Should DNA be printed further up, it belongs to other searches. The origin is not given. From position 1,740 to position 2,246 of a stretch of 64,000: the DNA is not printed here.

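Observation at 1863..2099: GDCCVxC-type cysteine-rich mini-protein heads the PRP array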

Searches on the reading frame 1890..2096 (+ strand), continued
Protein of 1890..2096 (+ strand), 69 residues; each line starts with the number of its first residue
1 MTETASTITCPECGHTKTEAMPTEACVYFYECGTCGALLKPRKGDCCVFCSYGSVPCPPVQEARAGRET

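Call 62: search_protein_families(library=ncbifam, proteins=[L064:4610-5962:+, L066:6255-7598:+], max_evalue=1e-20)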
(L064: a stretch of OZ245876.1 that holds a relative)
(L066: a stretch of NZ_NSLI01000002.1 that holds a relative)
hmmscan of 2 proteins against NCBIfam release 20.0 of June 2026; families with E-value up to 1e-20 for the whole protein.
L064:4610-5962:+ (451 aa): 26 families (the best 25 are shown)
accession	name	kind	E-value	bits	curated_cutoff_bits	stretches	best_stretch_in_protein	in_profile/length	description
NF004776.0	PRK06116.1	equivalog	6.6e-96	322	480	1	4-447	3-446/450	glutathione-disulfide reductase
TIGR01350.1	lipoamide_DH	equivalog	1.2e-90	304.4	408.8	1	5-445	1-445/461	dihydrolipoyl dehydrogenase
TIGR02053.1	MerA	equivalog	7.3e-89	298.9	454.45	1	6-445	1-444/465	mercury(II) reductase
TIGR01424.1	gluta_reduc_2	equivalog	5.2e-87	292.3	606.05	1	5-450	2-445/446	glutathione-disulfide reductase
TIGR01421.1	gluta_reduc_1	equivalog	4.6e-73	246.9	556.15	1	4-447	1-446/450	glutathione-disulfide reductase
NF041853.1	hythiocyan_redase_MerA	equivalog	2.8e-72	243.9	650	1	4-447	2-434/440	hypothiocyanous acid reductase MerA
NF004943.0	PRK06292.2-1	equivalog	2.3e-71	240.9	432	1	4-449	2-450/456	dihydrolipoyl dehydrogenase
NF004947.0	PRK06292.2-5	equivalog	5.1e-70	236.7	592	1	4-441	2-445/474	dihydrolipoyl dehydrogenase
NF004991.0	PRK06370.1-3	subfamily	6.1e-70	236.2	620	1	4-448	34-481/509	FAD-containing oxidoreductase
NF005884.0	PRK07846.1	equivalog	1.7e-66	224.7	501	1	4-434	2-430/454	mycothione reductase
NF004992.0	PRK06370.1-4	equivalog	3.7e-66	223.4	629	1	4-445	3-446/459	FAD-containing oxidoreductase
NF005572.0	PRK07251.1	equivalog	1.4e-65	221.7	537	1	4-448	2-433/438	FAD-containing oxidoreductase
NF004945.0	PRK06292.2-3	equivalog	1.5e-64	218.6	494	1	4-447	2-445/457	dihydrolipoyl dehydrogenase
NF003585.0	PRK05249.1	equivalog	2.7e-62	210.9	465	1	3-444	4-447/464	Si-specific NAD(P)(+) transhydrogenase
NF040477.1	chlor_oxi_RclA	equivalog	7.8e-60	202.8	740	1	4-447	2-433/441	reactive chlorine resistance oxidoreductase RclA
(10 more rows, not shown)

L066:6255-7598:+ (448 aa): 26 families (the best 25 are shown)
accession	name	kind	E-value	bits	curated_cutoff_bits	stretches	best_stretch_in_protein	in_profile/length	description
NF004776.0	PRK06116.1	equivalog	1.9e-91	307.4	480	1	3-443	3-445/450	glutathione-disulfide reductase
TIGR02053.1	MerA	equivalog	2.3e-88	297.3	454.45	1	5-441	1-443/465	mercury(II) reductase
TIGR01350.1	lipoamide_DH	equivalog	2.5e-83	280.3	408.8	1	5-439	2-442/461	dihydrolipoyl dehydrogenase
TIGR01424.1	gluta_reduc_2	equivalog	1.4e-81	274.4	606.05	1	5-444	3-442/446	glutathione-disulfide reductase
NF004943.0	PRK06292.2-1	equivalog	5.6e-73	246.2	432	1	4-444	3-448/456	dihydrolipoyl dehydrogenase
NF004991.0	PRK06370.1-3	subfamily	2e-71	241.1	620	1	3-444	34-480/509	FAD-containing oxidoreductase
TIGR01421.1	gluta_reduc_1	equivalog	9.2e-70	236.1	556.15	1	4-443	2-445/450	glutathione-disulfide reductase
NF004992.0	PRK06370.1-4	equivalog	7.2e-68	229.1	629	1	3-439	3-443/459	FAD-containing oxidoreductase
NF005884.0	PRK07846.1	equivalog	4.7e-67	226.6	501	1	4-431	3-430/454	mycothione reductase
NF004947.0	PRK06292.2-5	equivalog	9.1e-64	216.1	592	1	4-439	3-446/474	dihydrolipoyl dehydrogenase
NF003585.0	PRK05249.1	equivalog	9.2e-63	212.4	465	1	4-439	6-445/464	Si-specific NAD(P)(+) transhydrogenase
NF041853.1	hythiocyan_redase_MerA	equivalog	2.1e-59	201.5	650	1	4-439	3-429/440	hypothiocyanous acid reductase MerA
TIGR03452.1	mycothione_red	equivalog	3.2e-59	201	635.65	1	4-432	2-432/452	mycothione reductase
NF005572.0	PRK07251.1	equivalog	1.6e-57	195.2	537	1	4-442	3-430/438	FAD-containing oxidoreductase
NF004939.0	PRK06292.1-1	equivalog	8.1e-57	192.9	435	1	4-438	5-445/476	dihydrolipoyl dehydrogenase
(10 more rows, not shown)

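Call 68: search_dna_similar(query=window:1890-2096:+, collection=plasmids, mode=protein, max_rows=30)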
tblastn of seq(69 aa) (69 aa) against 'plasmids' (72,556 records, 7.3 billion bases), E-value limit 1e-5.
Records with a match: 353; places in all: 374; records where one place covers at least 80% of the query: 332.
Best place of each record, by identity: 60-80% 313; <60% 40.
By first word of the organism name: Pseudomonas 87; Klebsiella 43; Aeromonas 27; Enterobacter 19; Citrobacter 17; Hymenobacter 13; Ensifer 12; Sphingobium 10; Paraburkholderia 9; Sphingomonas 8; and 62 more.
By predicted mobility (MOB-suite, as given by PLSDB): non-mobilizable 145; mobilizable 108; conjugative 100.
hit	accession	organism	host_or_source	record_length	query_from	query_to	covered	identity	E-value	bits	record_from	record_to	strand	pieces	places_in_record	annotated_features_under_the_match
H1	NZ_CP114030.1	Jiella pelagia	whole organism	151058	1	64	93%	68.8%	9e-25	101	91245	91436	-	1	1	GDCCVxC domain-containing (seleno)protein | vanR gene in vanB cluster: glycopeptide resistance gene cluster; vanR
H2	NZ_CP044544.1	Bradyrhizobium betae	Beta vulgaris,Cell culture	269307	3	66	93%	68.8%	3e-23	97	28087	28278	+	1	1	GDCCVxC domain-containing (seleno)protein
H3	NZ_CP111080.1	Pontibacter kalidii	whole organism,rhizosphere soil of ...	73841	2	65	93%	67.2%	3e-23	97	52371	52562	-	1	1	GDCCVxC domain-containing (seleno)protein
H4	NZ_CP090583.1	Methylobacterium radiotolerans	Pure isolate,Urban soil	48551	3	64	90%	69.4%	2e-23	98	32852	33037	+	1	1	GDCCVxC domain-containing (seleno)protein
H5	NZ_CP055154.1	Adhaeribacter swui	Cell culture,Mud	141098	4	65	90%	69.4%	8e-22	93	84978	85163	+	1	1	GDCCVxC domain-containing (seleno)protein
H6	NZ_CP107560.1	Methylocystis sp. MJC1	whole organism,Alpine Peat Bogs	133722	1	68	99%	63.2%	1e-24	101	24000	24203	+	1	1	GDCCVxC domain-containing (seleno)protein | mercuric transporter MerT family protein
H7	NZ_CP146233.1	Pararoseomonas sp. SCSIO 73927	sediment,marine sediment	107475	6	65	87%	70.5%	2e-22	95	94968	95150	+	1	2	GDCCVxC domain-containing (seleno)protein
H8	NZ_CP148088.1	Sinorhizobium meliloti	Medicago sativa,cell culture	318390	3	65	91%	66.7%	8e-23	96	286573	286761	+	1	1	GDCCVxC domain-containing (seleno)protein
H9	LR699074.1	Beijerinckiaceae bacterium RH AL1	forest soil, soft coal slag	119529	6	69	93%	65.6%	5e-22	94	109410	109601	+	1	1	hypothetical protein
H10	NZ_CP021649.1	Acidovorax sp. T1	-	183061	6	66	88%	68.9%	3e-22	95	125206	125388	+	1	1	GDCCVxC domain-containing (seleno)protein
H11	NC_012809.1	Methylorubrum extorquens AM1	-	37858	1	67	97%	61.8%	6e-22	94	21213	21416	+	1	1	GDCCVxC domain-containing (seleno)protein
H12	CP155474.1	Fibrella sp. ES10-3-2-2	single cell,soil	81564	6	65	87%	68.9%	1e-13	99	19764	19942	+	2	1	none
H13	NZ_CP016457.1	Sphingobium sp. RAC03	Microbial isolate,Algal phycosphere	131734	3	61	86%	69.5%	2e-23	98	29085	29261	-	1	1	GDCCVxC domain-containing (seleno)protein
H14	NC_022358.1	Sulfuricella denitrificans skB26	-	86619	6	63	84%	70.7%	2e-22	95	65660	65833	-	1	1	GDCCVxC domain-containing (seleno)protein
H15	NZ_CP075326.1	Xanthomonas citri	citrus,citrus leaves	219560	3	64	90%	66.1%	2e-22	95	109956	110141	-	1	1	GDCCVxC domain-containing (seleno)protein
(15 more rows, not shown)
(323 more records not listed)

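Call 69: search_dna_similar(query=window:1890-2096:+, collection=phages, mode=protein, max_rows=15)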
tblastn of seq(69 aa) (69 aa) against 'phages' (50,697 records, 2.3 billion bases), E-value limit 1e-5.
No match.

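Call 70: search_dna_similar(query=window:1890-2096:+, collection=plasmids, mode=protein, max_rows=40, rows=spread)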
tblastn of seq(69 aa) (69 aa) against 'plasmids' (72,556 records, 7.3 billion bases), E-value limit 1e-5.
Records with a match: 353; places in all: 374; records where one place covers at least 80% of the query: 332.
Best place of each record, by identity: 60-80% 313; <60% 40.
By first word of the organism name: Pseudomonas 87; Klebsiella 43; Aeromonas 27; Enterobacter 19; Citrobacter 17; Hymenobacter 13; Ensifer 12; Sphingobium 10; Paraburkholderia 9; Sphingomonas 8; and 62 more.
By predicted mobility (MOB-suite, as given by PLSDB): non-mobilizable 145; mobilizable 108; conjugative 100.
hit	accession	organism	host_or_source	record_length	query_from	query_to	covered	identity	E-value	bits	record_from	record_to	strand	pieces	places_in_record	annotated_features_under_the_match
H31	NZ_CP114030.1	Jiella pelagia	whole organism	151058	1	64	93%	68.8%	9e-25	101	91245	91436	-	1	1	GDCCVxC domain-containing (seleno)protein | vanR gene in vanB cluster: glycopeptide resistance gene cluster; vanR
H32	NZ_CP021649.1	Acidovorax sp. T1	-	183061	6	66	88%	68.9%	3e-22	95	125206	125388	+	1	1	GDCCVxC domain-containing (seleno)protein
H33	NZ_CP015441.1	Aurantiacibacter atlanticus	sediment,deep sea sediment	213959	1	66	96%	62.1%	1e-20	90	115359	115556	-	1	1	GDCCVxC domain-containing (seleno)protein | hypothetical protein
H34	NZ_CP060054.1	Croceicoccus marinus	prokaryote,marine sediment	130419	6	69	93%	62.5%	2e-22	95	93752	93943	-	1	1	GDCCVxC domain-containing (seleno)protein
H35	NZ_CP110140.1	Hymenobacter sp. YIM 151500-1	whole organism,soil sample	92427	6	67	90%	64.5%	5e-21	91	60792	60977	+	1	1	GDCCVxC domain-containing (seleno)protein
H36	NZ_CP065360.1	Ruegeria sp. SCSIO 43209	Galaxea fascicularis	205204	3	61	86%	66.1%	1e-20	90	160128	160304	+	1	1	GDCCVxC domain-containing (seleno)protein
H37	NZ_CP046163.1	Vibrio sp. THAF191c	pure culture,Surface of a polyethylene ...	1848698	4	61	84%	67.2%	6e-21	91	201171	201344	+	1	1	none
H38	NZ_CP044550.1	Hydrogenophaga sp. BPS33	-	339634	6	64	86%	64.4%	3e-21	92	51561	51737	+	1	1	GDCCVxC domain-containing (seleno)protein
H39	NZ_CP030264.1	Ensifer adhaerens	Zea mays,whole organism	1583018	3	64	90%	61.3%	4e-22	94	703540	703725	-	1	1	none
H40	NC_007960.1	Nitrobacter hamburgensis X14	-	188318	3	62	87%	63.3%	6e-20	88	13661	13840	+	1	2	GDCCVxC domain-containing (seleno)protein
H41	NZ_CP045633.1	Roseibium aggregatum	-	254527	6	64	86%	62.7%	5e-20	88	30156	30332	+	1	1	GDCCVxC domain-containing (seleno)protein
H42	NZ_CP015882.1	Ensifer adhaerens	silty clay loam soil (pH 6.1)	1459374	3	64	90%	58.1%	5e-21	91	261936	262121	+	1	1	none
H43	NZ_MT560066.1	Klebsiella pneumoniae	-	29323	6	62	83%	63.2%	9e-19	84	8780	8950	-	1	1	GDCCVxC domain-containing (seleno)protein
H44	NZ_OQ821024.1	Enterobacter cloacae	-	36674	6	62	83%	63.2%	9e-19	84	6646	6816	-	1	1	GDCCVxC domain-containing (seleno)protein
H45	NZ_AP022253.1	Aeromonas hydrophila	-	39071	6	62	83%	63.2%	9e-19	84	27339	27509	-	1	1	GDCCVxC domain-containing (seleno)protein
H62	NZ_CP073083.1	Pseudomonas aeruginosa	Homo sapiens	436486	6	62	83%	63.2%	9e-19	84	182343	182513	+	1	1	GDCCVxC domain-containing (seleno)protein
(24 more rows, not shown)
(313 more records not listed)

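Call 71: get_annotated_region(hit=H43, flank=5000)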
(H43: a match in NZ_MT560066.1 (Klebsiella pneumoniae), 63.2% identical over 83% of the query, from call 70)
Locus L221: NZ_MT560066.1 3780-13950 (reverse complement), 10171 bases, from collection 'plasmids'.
description: Klebsiella pneumoniae strain RIVM_C014947 plasmid pRIVM_C014947_3, complete sequence
organism: Klebsiella pneumoniae (NCBI taxid 573)
taxonomy: Bacteria; Pseudomonadota; Gammaproteobacteria; Enterobacterales; Enterobacteriaceae; Klebsiella; Klebsiella pneumoniae
host: -; source: -; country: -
typing (MOB-suite, as given by PLSDB): mobilizable; replicon IncP,IncU; relaxase MOBP
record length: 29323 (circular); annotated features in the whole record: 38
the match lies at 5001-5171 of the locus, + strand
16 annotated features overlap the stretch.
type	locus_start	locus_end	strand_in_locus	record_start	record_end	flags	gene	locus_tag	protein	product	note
CDS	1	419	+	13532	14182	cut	-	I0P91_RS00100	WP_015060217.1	DUF6753 family protein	-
CDS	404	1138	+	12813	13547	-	-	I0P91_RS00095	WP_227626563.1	OfxX fusion product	-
CDS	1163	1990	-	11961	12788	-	-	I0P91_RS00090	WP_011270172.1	3'-5' exonuclease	-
CDS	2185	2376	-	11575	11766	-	-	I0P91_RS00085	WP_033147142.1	hypothetical protein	-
CDS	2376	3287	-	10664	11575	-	-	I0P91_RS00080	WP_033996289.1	DNA-binding protein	-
CDS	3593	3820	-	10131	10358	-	-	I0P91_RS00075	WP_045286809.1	hypothetical protein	-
CDS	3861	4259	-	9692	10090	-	merR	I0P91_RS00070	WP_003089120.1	Hg(II)-responsive transcriptional regulator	-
CDS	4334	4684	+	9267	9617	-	-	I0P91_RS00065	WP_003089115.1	mercuric transporter MerT family protein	-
CDS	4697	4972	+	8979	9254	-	merP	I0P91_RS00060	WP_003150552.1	mercury resistance system periplasmic binding protein MerP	-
CDS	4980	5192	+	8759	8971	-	-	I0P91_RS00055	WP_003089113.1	GDCCVxC domain-containing (seleno)protein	-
CDS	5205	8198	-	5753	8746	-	-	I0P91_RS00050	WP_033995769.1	Tn3 family transposase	-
CDS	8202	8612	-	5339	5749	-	-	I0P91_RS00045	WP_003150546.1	putative toxin-antitoxin system toxin component, PIN family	-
CDS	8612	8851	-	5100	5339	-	-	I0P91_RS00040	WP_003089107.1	ribbon-helix-helix domain-containing protein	-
CDS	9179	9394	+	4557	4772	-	-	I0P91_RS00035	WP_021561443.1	antitoxin MazE family protein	-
CDS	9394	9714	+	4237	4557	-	-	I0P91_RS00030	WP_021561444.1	type II toxin-antitoxin system PemK/MazF family toxin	-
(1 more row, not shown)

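Call 72: get_annotated_region(hit=H62, flank=5000)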
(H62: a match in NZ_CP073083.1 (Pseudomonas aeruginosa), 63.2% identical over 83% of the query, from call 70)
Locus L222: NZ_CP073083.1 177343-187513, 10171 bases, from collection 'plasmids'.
description: Pseudomonas aeruginosa strain WTJH17 plasmid pWTJH17, complete sequence
organism: Pseudomonas aeruginosa (NCBI taxid 287)
taxonomy: Bacteria; Pseudomonadota; Gammaproteobacteria; Pseudomonadales; Pseudomonadaceae; Pseudomonas; Pseudomonas aeruginosa
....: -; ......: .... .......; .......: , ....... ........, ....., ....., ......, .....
typing (MOB-suite, as given by PLSDB): non-mobilizable; replicon rep_cluster_1115; mating-pair formation MPF_I
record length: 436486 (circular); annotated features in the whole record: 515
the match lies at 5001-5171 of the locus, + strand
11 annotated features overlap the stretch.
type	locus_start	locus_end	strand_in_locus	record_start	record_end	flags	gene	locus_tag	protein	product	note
CDS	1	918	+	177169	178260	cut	-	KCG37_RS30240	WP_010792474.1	hypothetical protein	-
CDS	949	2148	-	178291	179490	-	-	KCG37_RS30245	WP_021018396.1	hypothetical protein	-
CDS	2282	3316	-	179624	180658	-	-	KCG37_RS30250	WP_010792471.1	DNA-binding protein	-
CDS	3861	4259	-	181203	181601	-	merR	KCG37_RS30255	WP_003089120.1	Hg(II)-responsive transcriptional regulator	GO:0006355 - regulation of DNA-templated transcription [Evidence IEA]; GO:0046689 - response to mercury ion [Evidence ...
CDS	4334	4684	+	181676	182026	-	-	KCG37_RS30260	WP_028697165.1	mercuric transporter MerT family protein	-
CDS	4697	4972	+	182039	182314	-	merP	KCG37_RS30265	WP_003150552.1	mercury resistance system periplasmic binding protein MerP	-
CDS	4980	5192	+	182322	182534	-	-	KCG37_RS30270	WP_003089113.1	GDCCVxC domain-containing (seleno)protein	-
CDS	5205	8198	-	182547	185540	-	-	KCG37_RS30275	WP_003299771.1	Tn3 family transposase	-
CDS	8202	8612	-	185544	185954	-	-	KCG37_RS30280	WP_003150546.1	putative toxin-antitoxin system toxin component, PIN family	-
CDS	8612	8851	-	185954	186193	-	-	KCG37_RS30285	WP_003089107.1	ribbon-helix-helix domain-containing protein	-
CDS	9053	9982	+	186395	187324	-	-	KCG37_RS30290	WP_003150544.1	recombinase family protein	GO:0006310 - DNA recombination [Evidence IEA]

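Call 74: search_protein_representatives(alignment_id=A5)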
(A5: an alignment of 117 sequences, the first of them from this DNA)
Query: 117 sequences, 75 profile positions. Proteins with E-value up to 0.001 (for the whole library): 3054; up to 1e-10: 1972; up to 1e-30: 20. The best 150 are listed.
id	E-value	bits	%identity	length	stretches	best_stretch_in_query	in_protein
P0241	1.2e-33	130.8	-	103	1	2-73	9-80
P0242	1.3e-33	130.7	-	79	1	2-74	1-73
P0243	1.5e-33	130.4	-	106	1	1-74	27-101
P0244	2.3e-33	129.9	-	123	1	1-73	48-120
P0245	9.2e-33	127.9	-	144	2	2-64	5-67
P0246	1.5e-32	127.2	-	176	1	1-73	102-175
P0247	2.7e-32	126.4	-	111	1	1-73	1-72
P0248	3.8e-32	126.0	-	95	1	2-66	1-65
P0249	5.0e-32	125.6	-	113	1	2-73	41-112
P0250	8.4e-32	124.9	-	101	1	3-74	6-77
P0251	9.5e-32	124.7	-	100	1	4-64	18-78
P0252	1.2e-31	124.4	-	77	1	1-67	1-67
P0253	1.5e-31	124.0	-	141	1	2-70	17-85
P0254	1.7e-31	123.9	-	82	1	2-66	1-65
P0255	2.9e-31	123.1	-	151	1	2-74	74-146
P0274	6.5e-30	118.8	-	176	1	4-74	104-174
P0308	4.8e-29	116.0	-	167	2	4-74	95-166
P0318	6.8e-29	115.5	-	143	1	2-64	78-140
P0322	7.7e-29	115.4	-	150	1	2-65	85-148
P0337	1.8e-28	114.2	-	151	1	3-65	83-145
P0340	2.2e-28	113.9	-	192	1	3-64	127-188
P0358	4.6e-28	112.9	-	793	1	3-64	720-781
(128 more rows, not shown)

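Call 75: search_protein_families(library=pfam, proteins=[P0246, P0274, P0308, P0340, P0358, P0255, P0322, P0337, P0318, P0245], max_evalue=0.001)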
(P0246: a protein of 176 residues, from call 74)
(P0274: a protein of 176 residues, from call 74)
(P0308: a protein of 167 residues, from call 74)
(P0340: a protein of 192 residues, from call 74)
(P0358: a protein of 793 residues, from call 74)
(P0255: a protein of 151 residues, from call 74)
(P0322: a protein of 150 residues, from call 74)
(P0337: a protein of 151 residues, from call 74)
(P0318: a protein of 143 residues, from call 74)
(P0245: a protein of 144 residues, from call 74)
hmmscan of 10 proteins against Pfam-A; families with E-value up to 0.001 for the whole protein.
P0246 (176 aa): 1 family
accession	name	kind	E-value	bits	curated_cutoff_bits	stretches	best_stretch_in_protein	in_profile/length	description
PF02411.20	MerT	-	0.00053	20.4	32.9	1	33-84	15-66/116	MerT mercuric transport protein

P0274 (176 aa): 0 families

P0308 (167 aa): 0 families

P0340 (192 aa): 1 family
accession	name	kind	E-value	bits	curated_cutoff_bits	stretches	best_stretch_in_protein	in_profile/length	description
PF03203.19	MerC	-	1.5e-10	42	27.6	1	8-114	1-107/108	MerC mercury resistance protein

P0358 (793 aa): 7 families
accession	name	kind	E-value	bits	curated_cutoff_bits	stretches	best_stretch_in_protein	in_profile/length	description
PF00990.26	GGDEF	-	1.8e-49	168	23.8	1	553-709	1-160/161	Diguanylate cyclase, GGDEF domain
PF00989.32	PAS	-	1.5e-43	147.8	22.6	3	429-539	2-113/113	PAS fold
PF13426.13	PAS_9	-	6.8e-41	139.2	27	3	439-540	2-102/103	PAS domain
PF08448.16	PAS_4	-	1.8e-30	105.8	23.1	3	153-256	3-110/110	PAS fold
PF08447.18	PAS_3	-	1.1e-16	61.2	25.6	2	451-535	2-88/89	PAS fold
PF13188.13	PAS_8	-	3.9e-15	55.6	21.8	1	21-64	2-46/65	PAS domain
PF24820.1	Diguanyl_cycl_sensor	-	1.4e-08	35.1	28.1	1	25-110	1-90/109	Diguanylate cyclase-like sensor domain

P0255 (151 aa): 0 families

P0322 (150 aa): 0 families

P0337 (151 aa): 0 families

P0318 (143 aa): 1 family
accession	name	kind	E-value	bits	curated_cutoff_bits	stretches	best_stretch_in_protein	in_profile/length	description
PF02411.20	MerT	-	1.5e-05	25.4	32.9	1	3-68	7-72/116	MerT mercuric transport protein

P0245 (144 aa): 4 families
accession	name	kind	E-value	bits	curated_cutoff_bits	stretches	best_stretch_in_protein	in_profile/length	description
PF25206.1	DUF7836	-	1.3e-07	31.7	26.7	0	9-41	6-39/59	Domain of unknown function (DUF7836)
PF07282.18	Cas12f1-like_TNB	-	1.2e-05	25.9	26.3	0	77-110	26-49/60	Cas12f1-like, TNB domain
PF07295.17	DUF1451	-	1.5e-05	25.6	26.1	0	77-109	111-139/146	Zinc-ribbon containing domain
PF14803.11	Zn_ribbon_Nudix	-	3.8e-05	23.9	25.6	0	82-109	3-30/34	Nudix N-terminal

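Call 79: get_annotated_region(hit=H15, flank=5000)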
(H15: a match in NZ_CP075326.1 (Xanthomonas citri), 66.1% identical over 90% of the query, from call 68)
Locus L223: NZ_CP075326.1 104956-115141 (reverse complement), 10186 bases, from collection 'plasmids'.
description: Xanthomonas citri pv. citri strain GD82 plasmid pXAC219, complete sequence
organism: Xanthomonas citri (NCBI taxid 611301)
taxonomy: Bacteria; Pseudomonadota; Gammaproteobacteria; Lysobacterales; Lysobacteraceae; Xanthomonas; Xanthomonas citri
host: -; source: citrus,citrus leaves; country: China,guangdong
typing (MOB-suite, as given by PLSDB): mobilizable; relaxase MOBH
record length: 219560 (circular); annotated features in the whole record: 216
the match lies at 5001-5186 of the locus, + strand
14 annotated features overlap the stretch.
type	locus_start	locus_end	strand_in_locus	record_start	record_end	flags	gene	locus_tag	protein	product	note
CDS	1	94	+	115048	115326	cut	-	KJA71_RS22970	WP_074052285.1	hypothetical protein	-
CDS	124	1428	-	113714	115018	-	-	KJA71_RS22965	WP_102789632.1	arsenic transporter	GO:0046685 - response to arsenic-containing substance [Evidence IEA]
CDS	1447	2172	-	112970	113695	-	arsH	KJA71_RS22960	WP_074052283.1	arsenical resistance protein ArsH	GO:0046685 - response to arsenic-containing substance [Evidence IEA]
CDS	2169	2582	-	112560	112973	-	arsC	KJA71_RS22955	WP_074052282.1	arsenate reductase (glutaredoxin)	GO:0046685 - response to arsenic-containing substance [Evidence IEA]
CDS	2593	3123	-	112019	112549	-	-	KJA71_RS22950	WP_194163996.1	arsenate reductase ArsC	-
CDS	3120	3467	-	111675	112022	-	-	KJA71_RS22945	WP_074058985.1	metalloregulator ArsR/SmtB family transcription factor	GO:0006355 - regulation of DNA-templated transcription [Evidence IEA]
CDS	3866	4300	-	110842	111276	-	-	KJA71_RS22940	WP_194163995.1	MerR family transcriptional regulator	GO:0006355 - regulation of DNA-templated transcription [Evidence IEA]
CDS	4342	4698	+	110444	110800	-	-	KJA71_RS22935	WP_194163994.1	mercuric transporter MerT family protein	-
CDS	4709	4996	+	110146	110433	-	-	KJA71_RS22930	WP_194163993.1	cation transporter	-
CDS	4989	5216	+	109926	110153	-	-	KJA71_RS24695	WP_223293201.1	GDCCVxC domain-containing (seleno)protein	-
CDS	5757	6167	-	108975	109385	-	-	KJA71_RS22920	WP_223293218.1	copper-binding protein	-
CDS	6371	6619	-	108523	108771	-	-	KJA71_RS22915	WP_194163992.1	hypothetical protein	-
CDS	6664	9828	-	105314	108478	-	-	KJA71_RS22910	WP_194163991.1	efflux RND transporter permease subunit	-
CDS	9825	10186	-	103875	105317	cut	-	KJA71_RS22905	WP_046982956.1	efflux RND transporter periplasmic adaptor subunit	GO:0006810 - transport [Evidence IEA]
